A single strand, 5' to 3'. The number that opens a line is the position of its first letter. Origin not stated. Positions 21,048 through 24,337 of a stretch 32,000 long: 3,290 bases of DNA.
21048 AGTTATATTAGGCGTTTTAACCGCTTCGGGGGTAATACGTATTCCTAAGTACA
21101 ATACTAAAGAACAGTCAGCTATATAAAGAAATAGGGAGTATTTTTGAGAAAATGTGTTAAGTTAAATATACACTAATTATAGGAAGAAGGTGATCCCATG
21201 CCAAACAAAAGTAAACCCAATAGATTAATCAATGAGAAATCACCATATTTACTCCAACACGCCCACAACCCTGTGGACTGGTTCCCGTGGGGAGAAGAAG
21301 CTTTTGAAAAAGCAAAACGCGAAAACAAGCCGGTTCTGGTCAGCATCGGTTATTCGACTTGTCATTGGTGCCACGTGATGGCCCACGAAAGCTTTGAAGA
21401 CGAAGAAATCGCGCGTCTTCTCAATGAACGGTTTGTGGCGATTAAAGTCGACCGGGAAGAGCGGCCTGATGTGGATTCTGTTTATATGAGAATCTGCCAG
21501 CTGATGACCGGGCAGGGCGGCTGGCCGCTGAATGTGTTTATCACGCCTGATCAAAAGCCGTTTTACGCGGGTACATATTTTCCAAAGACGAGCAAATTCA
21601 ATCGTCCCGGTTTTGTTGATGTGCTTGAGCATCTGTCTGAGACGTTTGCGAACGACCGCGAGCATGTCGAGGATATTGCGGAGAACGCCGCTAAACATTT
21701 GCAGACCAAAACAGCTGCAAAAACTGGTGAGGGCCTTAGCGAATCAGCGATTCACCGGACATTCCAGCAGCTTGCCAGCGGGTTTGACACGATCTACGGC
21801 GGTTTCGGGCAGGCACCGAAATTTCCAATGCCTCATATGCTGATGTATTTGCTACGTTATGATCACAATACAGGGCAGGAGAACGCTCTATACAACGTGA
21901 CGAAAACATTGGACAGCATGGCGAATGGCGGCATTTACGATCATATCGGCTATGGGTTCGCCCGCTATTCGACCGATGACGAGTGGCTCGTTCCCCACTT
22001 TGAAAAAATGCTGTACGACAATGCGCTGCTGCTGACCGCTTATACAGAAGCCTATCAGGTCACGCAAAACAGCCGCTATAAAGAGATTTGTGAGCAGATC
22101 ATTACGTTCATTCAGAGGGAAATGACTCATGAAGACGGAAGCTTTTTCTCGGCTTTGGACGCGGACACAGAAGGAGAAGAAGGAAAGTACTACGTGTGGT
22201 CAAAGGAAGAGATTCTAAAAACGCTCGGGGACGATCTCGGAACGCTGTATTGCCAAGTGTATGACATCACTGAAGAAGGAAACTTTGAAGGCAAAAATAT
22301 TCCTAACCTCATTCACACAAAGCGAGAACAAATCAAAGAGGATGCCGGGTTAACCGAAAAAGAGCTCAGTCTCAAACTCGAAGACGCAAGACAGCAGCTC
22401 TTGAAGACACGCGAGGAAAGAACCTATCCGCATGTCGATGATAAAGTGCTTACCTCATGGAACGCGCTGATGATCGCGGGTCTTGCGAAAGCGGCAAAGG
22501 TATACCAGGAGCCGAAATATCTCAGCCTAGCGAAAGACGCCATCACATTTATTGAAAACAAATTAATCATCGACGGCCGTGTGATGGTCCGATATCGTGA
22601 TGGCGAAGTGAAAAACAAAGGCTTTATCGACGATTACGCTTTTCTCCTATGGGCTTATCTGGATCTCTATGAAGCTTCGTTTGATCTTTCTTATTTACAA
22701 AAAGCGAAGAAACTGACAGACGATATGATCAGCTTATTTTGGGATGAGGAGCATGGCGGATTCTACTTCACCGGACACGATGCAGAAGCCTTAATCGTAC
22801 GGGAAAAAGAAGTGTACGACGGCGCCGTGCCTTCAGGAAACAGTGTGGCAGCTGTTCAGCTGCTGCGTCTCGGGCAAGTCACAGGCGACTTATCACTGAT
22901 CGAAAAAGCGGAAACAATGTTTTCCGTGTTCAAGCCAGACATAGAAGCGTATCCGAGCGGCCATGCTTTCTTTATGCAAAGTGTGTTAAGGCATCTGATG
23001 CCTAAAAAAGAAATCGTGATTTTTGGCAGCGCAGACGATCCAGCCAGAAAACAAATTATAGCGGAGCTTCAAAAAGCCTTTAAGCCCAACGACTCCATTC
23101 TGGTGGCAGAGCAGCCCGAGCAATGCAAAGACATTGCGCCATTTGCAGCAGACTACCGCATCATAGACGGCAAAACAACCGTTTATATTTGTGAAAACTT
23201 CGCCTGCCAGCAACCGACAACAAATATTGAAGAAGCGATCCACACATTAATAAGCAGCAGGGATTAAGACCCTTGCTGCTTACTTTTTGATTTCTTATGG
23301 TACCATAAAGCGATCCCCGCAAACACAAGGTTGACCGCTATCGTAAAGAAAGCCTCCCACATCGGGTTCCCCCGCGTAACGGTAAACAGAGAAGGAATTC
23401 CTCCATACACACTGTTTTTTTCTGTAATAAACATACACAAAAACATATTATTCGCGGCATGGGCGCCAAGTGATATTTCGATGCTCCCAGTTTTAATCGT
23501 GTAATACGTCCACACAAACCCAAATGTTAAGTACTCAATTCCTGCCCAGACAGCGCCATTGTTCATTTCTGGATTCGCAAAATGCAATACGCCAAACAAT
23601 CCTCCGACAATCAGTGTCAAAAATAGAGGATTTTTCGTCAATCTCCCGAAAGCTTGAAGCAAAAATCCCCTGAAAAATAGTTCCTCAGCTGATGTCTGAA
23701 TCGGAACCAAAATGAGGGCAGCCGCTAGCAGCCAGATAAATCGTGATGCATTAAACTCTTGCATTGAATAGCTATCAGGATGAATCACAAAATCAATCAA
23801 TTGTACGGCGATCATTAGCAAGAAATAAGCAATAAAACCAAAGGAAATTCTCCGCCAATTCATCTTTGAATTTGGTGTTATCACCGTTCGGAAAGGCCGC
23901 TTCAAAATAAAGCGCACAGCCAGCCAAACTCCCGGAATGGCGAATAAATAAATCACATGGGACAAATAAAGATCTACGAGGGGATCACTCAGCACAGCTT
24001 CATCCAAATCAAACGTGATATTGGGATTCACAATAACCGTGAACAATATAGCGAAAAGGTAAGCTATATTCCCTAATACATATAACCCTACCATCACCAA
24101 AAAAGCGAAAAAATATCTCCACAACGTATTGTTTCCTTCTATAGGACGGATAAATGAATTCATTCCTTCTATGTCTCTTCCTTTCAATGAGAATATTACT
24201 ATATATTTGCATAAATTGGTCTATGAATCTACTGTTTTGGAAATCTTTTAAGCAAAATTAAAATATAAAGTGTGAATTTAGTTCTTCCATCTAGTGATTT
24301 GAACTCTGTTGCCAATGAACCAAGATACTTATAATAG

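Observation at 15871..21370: Four copies of the yyaL RBS plus 5' end delimit three cassettes: an integron-like serial-insertion array with no visible recombinase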

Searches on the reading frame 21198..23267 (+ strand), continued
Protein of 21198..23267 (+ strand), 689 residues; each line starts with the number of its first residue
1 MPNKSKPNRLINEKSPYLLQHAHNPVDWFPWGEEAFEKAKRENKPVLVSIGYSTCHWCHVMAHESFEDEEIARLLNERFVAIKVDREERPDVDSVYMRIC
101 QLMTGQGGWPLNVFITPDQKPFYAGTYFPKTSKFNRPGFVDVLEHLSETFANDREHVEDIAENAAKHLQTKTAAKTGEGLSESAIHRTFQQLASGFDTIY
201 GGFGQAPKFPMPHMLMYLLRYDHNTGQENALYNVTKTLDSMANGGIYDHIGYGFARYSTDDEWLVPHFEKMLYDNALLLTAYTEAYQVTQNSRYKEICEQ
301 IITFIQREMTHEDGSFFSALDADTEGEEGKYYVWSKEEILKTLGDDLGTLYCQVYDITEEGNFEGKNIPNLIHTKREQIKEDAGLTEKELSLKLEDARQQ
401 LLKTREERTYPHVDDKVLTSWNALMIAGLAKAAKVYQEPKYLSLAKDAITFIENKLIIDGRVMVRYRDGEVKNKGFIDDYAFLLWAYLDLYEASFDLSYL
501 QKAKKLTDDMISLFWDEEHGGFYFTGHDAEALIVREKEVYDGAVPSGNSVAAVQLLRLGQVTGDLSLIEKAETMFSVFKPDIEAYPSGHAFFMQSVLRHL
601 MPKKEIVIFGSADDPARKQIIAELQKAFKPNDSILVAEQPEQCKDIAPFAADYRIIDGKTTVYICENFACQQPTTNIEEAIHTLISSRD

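Call 10: find_encoding_contigs(protein=P0007, flank=10000, max_places=6)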
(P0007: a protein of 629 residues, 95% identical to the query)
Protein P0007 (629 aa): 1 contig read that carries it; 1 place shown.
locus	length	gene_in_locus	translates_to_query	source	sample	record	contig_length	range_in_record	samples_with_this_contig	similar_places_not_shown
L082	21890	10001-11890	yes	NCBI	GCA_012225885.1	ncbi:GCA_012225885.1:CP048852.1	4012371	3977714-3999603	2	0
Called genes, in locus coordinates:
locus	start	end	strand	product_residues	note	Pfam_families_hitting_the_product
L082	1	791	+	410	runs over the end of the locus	PF00109:ketoacyl-synt, PF02801:Ketoacyl-synt_C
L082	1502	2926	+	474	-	PF00144:Beta-lactamase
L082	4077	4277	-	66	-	-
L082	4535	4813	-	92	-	PF16302:DUF4944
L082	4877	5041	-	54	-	PF18801:RapH_N (weak)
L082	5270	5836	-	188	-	-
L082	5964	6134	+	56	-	PF03190:Thioredox_DsbH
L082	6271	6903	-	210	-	PF09335:VTT_dom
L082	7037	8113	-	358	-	PF00672:HAMP, PF00512:HisKA, PF02518:HATPase_c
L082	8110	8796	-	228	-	PF00072:Response_reg, PF00486:Trans_reg_C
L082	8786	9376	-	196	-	PF00398:RrnaAD (weak)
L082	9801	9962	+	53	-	PF03190:Thioredox_DsbH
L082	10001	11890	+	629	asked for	PF03190:Thioredox_DsbH, PF03663:Glyco_hydro_76 (faint)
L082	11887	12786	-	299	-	PF02517:Rce1-like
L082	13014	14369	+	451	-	PF07690:MFS_1, PF00083:Sugar_tr, PF07690:MFS_1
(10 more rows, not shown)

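Call 11: find_encoding_contigs(protein=P0006, flank=10000, max_places=4)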
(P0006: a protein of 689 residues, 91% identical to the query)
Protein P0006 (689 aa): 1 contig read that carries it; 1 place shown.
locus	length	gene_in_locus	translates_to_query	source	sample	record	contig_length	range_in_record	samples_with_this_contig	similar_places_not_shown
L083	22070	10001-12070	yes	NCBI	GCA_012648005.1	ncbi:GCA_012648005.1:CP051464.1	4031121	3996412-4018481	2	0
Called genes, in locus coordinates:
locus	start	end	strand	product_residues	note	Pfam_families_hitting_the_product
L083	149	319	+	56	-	-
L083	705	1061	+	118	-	PF04237:YjbR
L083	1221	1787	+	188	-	PF01872:RibD_C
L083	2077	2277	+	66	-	PF03190:Thioredox_DsbH, PF13899:Thioredoxin_7 (faint)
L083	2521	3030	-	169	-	PF08877:MepB-like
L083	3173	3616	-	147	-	PF01047:MarR (weak), PF13404:HTH_AsnC-type, PF13412:HTH_24, PF01037:AsnC_trans_reg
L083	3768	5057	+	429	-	PF00324:AA_permease, PF03845:Spore_permease (weak), PF13520:AA_permease_2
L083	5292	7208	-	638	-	PF13289:SIR2_2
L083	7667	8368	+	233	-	PF00239:Resolvase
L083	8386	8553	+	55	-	-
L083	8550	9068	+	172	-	PF06114:Peptidase_M78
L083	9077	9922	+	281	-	-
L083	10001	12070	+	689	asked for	PF03190:Thioredox_DsbH, PF13098:Thioredoxin_2 (faint), PF13899:Thioredoxin_7, PF03663:Glyco_hydro_76 (faint)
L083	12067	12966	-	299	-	PF02517:Rce1-like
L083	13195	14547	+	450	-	PF07690:MFS_1, PF00083:Sugar_tr, PF07690:MFS_1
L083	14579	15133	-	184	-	PF12464:Mac, PF00132:Hexapep, PF14602:Hexapep_2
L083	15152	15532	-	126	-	PF00903:Glyoxalase, PF13669:Glyoxalase_4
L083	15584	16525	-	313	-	PF00356:LacI, PF00532:Peripla_BP_1, PF13377:Peripla_BP_3 (weak)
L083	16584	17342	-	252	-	PF03372:Exo_endo_phos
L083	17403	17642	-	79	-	PF01084:Ribosomal_S18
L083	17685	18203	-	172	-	PF00436:SSB, PF22657:SSB_1 (weak)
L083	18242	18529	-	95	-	PF01250:Ribosomal_S6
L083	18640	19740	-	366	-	PF01926:MMR_HSR1, PF02421:FeoB_N, PF06071:YchF-GTPase_C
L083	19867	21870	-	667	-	PF04879:Molybdop_Fe4S4, PF00384:Molybdopterin, PF01568:Molydop_binding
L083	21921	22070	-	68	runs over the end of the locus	PF06107:DUF951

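Call 12: find_encoding_contigs(protein=P0008, flank=10000, max_places=4)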
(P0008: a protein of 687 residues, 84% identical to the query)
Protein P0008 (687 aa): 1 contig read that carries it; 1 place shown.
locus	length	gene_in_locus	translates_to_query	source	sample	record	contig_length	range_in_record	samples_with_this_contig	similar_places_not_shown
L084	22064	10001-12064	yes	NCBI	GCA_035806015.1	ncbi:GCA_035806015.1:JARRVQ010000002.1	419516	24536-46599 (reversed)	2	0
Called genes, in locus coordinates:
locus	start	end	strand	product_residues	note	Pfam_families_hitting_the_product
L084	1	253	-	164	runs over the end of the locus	PF13302:Acetyltransf_3, PF00583:Acetyltransf_1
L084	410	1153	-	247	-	PF13517:FG-GAP_3 (faint), PF27120:YybI_C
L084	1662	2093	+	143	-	-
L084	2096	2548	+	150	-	-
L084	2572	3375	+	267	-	PF27351:, PF27282:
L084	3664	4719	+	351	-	PF00180:Iso_dh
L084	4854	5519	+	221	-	PF00392:GntR, PF07729:FCD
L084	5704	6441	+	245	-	PF00376:MerR, PF13411:MerR_1, PF09278:MerR-DNA-bind (weak), PF07739:TipAS (weak)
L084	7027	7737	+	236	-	PF00072:Response_reg, PF00486:Trans_reg_C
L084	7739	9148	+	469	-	PF00512:HisKA, PF02518:HATPase_c, PF13589:HATPase_c_3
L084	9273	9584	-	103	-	PF09685:MamF_MmsF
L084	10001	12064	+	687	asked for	PF03190:Thioredox_DsbH, PF13098:Thioredoxin_2 (weak), PF13899:Thioredoxin_7, PF07221:GlcNAc_2-epim (faint)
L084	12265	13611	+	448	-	PF07690:MFS_1, PF00083:Sugar_tr, PF07690:MFS_1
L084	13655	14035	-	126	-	PF00903:Glyoxalase, PF13669:Glyoxalase_4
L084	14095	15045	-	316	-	PF00356:LacI, PF00532:Peripla_BP_1, PF13407:Peripla_BP_4 (faint), PF13377:Peripla_BP_3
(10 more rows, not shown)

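Call 16: find_encoding_contigs(protein=P0013, flank=10000, max_places=4)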
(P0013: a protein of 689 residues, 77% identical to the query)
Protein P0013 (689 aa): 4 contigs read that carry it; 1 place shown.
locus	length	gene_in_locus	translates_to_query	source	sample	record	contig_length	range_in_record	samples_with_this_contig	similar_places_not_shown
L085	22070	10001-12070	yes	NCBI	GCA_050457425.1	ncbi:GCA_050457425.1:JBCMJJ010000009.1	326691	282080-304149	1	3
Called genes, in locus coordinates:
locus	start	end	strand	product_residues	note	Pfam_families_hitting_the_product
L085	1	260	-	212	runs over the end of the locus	PF00881:Nitroreductase, PF14512:TM1586_NiRdase (faint)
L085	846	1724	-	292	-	PF02588:YitT_membrane, PF10035:DUF2179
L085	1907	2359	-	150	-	PF01978:TrmB (faint), PF01047:MarR, PF12802:MarR_2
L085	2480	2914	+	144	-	PF00583:Acetyltransf_1, PF13673:Acetyltransf_10, PF13508:Acetyltransf_7, PF08445:FR47 (weak)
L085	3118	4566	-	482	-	PF00392:GntR, PF00155:Aminotran_1_2, PF12897:Asp_aminotransf (weak)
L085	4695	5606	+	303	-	PF00892:EamA, PF03151:TPT (faint), PF00892:EamA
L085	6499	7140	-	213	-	PF02525:Flavodoxin_2, PF03358:FMN_red (weak)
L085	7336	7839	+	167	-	PF02082:Rrf2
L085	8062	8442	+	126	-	PF12844:HTH_19, PF13560:HTH_31 (weak), PF01381:HTH_3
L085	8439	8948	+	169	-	PF06114:Peptidase_M78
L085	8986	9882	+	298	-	PF00892:EamA, PF03151:TPT (faint), PF00892:EamA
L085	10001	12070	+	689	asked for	PF03190:Thioredox_DsbH, PF13899:Thioredoxin_7, PF03663:Glyco_hydro_76 (faint), PF07221:GlcNAc_2-epim (faint)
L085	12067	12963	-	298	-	PF02517:Rce1-like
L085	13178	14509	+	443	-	PF07690:MFS_1, PF00083:Sugar_tr, PF07690:MFS_1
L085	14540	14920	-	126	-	PF00903:Glyoxalase, PF13669:Glyoxalase_4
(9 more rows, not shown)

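Call 17: find_encoding_contigs(protein=P0017, flank=10000, max_places=6)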
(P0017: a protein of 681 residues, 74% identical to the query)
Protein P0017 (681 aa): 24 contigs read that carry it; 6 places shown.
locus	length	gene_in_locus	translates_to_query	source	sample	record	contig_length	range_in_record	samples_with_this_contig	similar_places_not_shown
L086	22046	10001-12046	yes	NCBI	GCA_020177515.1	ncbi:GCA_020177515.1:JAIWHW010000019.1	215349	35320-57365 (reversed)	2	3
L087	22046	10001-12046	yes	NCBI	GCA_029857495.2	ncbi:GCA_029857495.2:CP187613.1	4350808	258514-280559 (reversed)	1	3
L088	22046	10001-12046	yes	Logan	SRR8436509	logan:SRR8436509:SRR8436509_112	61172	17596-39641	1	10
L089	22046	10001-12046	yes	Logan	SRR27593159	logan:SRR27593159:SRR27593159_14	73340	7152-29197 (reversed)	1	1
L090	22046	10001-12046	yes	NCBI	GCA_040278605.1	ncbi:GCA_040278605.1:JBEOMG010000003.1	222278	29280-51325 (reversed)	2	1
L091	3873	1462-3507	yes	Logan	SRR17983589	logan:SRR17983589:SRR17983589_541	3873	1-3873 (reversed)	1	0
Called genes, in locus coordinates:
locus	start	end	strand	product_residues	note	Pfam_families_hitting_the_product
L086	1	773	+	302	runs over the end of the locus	PF00892:EamA, PF03151:TPT (weak), PF00892:EamA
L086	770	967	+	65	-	PF09391:DUF2000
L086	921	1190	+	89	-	PF09391:DUF2000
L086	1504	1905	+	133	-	-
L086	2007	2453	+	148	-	-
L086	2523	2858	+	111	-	-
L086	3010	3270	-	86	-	PF05360:YiaAB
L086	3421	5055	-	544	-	PF02690:Na_Pi_cotrans, PF01895:PhoU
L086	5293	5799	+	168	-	PF07853:DUF1648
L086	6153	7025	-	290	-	PF01073:3Beta_HSD (weak), PF02254:TrkA_N (weak), PF05368:NmrA, PF07993:NAD_binding_4 (weak), PF13460:NAD_binding_10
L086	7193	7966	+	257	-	PF03848:TehB (weak), PF13489:Methyltransf_23, PF01209:Ubie_methyltran, PF05175:MTS, PF13847:Methyltransf_31, PF08241:Methyltransf_11, PF08242:Methyltransf_12, PF13649:Methyltransf_25, +2 more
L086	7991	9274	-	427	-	PF07690:MFS_1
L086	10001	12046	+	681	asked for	PF03190:Thioredox_DsbH, PF13098:Thioredoxin_2 (faint), PF13899:Thioredoxin_7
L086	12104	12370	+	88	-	-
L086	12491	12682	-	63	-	PF17340:DUF5370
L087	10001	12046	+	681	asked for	PF03190:Thioredox_DsbH, PF13098:Thioredoxin_2 (faint), PF13899:Thioredoxin_7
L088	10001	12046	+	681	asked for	PF03190:Thioredox_DsbH, PF13098:Thioredoxin_2 (faint), PF13899:Thioredoxin_7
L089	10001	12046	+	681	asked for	PF03190:Thioredox_DsbH, PF13098:Thioredoxin_2 (faint), PF13899:Thioredoxin_7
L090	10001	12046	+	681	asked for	PF03190:Thioredox_DsbH, PF13098:Thioredoxin_2 (faint), PF13899:Thioredoxin_7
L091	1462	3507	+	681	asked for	PF03190:Thioredox_DsbH, PF13098:Thioredoxin_2 (faint), PF13899:Thioredoxin_7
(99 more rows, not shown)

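Call 18: find_encoding_contigs(protein=P0003, flank=10000, max_places=4)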
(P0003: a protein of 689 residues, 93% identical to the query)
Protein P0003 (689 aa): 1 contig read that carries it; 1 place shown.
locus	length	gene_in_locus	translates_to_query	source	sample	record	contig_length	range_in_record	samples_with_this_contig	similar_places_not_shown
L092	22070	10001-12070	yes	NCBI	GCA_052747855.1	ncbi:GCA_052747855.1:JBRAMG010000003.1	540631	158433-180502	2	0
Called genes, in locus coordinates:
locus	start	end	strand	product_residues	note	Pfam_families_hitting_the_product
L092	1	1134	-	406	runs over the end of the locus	PF07730:HisKA_3, PF13581:HATPase_c_2 (weak), PF02518:HATPase_c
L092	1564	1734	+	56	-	-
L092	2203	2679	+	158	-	PF13787:HXXEE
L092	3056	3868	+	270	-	PF00376:MerR, PF13411:MerR_1, PF06445:GyrI-like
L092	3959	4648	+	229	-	PF04474:DUF554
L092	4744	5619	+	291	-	PF12833:HTH_18, PF00165:HTH_AraC (weak), PF06445:GyrI-like, PF14526:Cass2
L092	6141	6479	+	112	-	PF09685:MamF_MmsF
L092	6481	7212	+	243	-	PF00376:MerR, PF13411:MerR_1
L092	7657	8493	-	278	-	PF13560:HTH_31, PF17765:MLTR_LBD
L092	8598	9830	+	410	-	PF00109:ketoacyl-synt, PF02801:Ketoacyl-synt_C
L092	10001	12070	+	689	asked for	PF03190:Thioredox_DsbH, PF13098:Thioredoxin_2 (weak), PF13899:Thioredoxin_7, PF03663:Glyco_hydro_76 (faint)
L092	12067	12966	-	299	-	PF02517:Rce1-like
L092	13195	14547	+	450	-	PF00083:Sugar_tr, PF07690:MFS_1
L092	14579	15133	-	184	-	PF12464:Mac, PF00132:Hexapep, PF14602:Hexapep_2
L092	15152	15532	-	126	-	PF00903:Glyoxalase, PF13669:Glyoxalase_4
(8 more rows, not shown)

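Call 37: find_encoding_contigs(protein=P0028, flank=10000, max_places=5)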
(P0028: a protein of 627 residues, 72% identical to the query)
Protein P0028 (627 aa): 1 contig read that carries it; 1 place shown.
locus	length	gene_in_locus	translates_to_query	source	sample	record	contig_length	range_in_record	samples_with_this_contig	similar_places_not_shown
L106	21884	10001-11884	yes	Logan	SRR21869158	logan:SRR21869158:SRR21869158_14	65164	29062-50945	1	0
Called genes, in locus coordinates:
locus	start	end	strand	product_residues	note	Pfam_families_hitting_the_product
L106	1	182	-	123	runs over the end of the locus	PF06993:DUF1304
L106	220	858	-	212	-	PF00881:Nitroreductase, PF14512:TM1586_NiRdase (faint)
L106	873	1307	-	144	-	PF01022:HTH_5 (faint), PF01047:MarR, PF12802:MarR_2, PF13412:HTH_24, PF22381:Staph_reg_Sar_Rot, PF13463:HTH_27 (weak), PF13601:HTH_34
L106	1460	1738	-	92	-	-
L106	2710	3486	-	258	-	PF01925:TauE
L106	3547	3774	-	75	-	PF01206:TusA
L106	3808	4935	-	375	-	PF00581:Rhodanese, PF00753:Lactamase_B, PF23023:Anti-Pycsar_Apyc1 (faint)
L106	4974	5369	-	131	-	PF02635:DsrE, PF13686:DrsE_2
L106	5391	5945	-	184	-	PF01206:TusA, PF00581:Rhodanese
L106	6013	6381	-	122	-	PF00581:Rhodanese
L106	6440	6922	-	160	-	PF13686:DrsE_2, PF02635:DsrE (weak)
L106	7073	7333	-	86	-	PF02583:Trns_repr_metal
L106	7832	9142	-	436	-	PF01595:CNNM, PF00571:CBS (weak), PF03471:CorC_HlyC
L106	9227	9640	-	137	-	PF00376:MerR, PF13411:MerR_1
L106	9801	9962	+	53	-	PF03190:Thioredox_DsbH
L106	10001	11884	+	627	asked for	PF03190:Thioredox_DsbH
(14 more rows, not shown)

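Call 48: search_protein_families(library=pfam, proteins=[L083:7667-8365:+])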
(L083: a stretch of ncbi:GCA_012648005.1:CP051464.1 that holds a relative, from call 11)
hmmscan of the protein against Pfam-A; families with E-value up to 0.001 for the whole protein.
L083:7667-8365:+ (233 aa): 2 families
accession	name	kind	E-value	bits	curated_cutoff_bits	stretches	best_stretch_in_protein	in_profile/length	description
PF00239.26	Resolvase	-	2.1e-16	60.8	23.3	1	10-158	1-145/145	Resolvase, N terminal domain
PF07508.19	Recombinase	-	4.8e-05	24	21.1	1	181-229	2-50/102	Recombinase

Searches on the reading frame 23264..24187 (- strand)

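Call 6: search_protein_families(library=pfam, proteins=[window:23264-24187:-])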
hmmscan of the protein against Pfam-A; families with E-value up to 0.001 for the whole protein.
window:23264-24187:- (307 aa): 1 family
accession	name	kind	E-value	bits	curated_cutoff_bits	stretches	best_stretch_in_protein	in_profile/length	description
PF02517.21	Rce1-like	-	4.4e-17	62.6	22.4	1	150-249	4-93/93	Type II CAAX prenyl endopeptidase Rce1-like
